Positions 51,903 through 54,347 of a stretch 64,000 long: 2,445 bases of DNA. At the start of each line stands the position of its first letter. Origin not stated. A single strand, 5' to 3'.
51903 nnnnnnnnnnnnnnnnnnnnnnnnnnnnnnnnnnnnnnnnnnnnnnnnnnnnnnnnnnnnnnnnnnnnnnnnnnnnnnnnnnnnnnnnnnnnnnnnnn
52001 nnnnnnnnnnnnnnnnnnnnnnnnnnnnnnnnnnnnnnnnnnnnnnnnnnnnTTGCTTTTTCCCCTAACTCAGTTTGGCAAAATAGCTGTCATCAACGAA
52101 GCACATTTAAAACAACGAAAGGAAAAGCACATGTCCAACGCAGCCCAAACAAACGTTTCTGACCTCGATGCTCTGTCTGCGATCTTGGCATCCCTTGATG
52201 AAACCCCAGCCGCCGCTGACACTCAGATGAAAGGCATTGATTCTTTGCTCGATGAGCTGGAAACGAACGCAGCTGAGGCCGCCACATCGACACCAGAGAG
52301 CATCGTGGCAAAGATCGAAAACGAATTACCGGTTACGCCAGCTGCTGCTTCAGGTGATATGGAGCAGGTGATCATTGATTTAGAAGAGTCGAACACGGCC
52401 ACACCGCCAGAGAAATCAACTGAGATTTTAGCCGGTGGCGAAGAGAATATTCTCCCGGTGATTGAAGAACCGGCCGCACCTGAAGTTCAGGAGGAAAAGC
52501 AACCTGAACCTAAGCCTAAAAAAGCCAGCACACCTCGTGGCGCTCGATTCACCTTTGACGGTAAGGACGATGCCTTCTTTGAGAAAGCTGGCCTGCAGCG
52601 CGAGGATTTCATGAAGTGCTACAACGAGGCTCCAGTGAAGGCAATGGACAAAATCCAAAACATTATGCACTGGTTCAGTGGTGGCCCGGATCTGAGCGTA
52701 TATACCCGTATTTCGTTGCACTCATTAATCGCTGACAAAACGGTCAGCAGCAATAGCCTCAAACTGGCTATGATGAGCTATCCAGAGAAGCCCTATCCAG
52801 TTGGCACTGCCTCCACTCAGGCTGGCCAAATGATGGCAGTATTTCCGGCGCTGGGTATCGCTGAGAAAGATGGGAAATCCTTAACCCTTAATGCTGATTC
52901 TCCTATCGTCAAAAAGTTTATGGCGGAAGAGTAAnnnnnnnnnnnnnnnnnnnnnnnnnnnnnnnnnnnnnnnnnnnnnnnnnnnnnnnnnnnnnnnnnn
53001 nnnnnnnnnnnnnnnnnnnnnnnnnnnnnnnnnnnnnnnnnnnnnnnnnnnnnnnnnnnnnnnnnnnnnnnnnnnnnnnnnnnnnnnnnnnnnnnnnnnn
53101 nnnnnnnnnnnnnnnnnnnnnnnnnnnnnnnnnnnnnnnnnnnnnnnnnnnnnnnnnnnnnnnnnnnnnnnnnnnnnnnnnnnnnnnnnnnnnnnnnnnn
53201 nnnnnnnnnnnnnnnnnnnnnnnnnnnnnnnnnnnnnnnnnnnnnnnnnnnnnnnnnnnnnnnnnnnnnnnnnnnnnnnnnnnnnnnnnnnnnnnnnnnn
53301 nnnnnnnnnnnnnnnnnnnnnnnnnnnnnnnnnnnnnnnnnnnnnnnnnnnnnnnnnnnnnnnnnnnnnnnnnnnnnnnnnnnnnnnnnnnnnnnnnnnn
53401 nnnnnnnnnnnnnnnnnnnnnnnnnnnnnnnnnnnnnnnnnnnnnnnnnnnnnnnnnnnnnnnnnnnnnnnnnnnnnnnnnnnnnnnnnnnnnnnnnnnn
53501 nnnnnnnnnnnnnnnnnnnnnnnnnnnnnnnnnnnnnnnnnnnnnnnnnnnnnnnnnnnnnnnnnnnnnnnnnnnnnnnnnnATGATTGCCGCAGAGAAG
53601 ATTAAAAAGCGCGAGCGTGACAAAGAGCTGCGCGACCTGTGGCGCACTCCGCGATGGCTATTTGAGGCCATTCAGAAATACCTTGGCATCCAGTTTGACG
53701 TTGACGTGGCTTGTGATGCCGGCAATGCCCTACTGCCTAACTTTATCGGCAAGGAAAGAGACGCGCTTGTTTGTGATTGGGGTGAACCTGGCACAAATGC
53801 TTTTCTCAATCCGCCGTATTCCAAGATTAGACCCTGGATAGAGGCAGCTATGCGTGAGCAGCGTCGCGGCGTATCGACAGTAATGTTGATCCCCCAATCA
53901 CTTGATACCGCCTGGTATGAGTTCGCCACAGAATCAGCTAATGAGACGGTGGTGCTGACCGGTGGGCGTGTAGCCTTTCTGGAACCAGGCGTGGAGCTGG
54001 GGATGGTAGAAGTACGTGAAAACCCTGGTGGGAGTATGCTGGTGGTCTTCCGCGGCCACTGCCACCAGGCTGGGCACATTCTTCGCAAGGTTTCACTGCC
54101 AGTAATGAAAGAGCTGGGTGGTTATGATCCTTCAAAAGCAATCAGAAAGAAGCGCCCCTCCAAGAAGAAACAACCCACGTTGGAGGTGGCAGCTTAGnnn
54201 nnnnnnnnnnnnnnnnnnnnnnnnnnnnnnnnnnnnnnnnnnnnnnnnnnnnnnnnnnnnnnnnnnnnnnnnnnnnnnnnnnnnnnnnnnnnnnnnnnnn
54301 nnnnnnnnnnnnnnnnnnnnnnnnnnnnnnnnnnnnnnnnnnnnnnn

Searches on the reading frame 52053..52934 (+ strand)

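Call 83: search_protein_families(library=phrogs, proteins=[window:52053-52934:+], max_evalue=0.001)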
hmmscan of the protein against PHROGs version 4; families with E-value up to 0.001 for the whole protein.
window:52053-52934:+ (293 aa): 2 families
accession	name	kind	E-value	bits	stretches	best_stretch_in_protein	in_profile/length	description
phrog_5235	-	unknown function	1.2e-72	245.9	1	34-292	9-270/274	-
phrog_3932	-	unknown function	1.6e-18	68.3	1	196-292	208-304/310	-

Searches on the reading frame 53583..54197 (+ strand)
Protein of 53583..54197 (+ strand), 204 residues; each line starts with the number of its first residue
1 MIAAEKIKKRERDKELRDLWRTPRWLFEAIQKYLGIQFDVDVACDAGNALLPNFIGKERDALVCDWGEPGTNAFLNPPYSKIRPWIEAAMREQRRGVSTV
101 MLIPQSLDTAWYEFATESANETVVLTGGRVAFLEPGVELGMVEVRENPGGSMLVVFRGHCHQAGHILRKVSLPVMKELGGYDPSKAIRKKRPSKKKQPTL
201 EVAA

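Call 32: search_protein_families(library=pfam, proteins=[window:53583-54197:+], max_evalue=0.01)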
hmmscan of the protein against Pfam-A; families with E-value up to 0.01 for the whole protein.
window:53583-54197:+ (204 aa): 1 family
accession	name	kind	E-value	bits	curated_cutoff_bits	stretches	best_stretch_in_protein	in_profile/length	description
PF05869.16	Dam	-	4.1e-36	124.6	28.1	1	13-178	5-165/169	DNA N-6-adenine-methyltransferase (Dam)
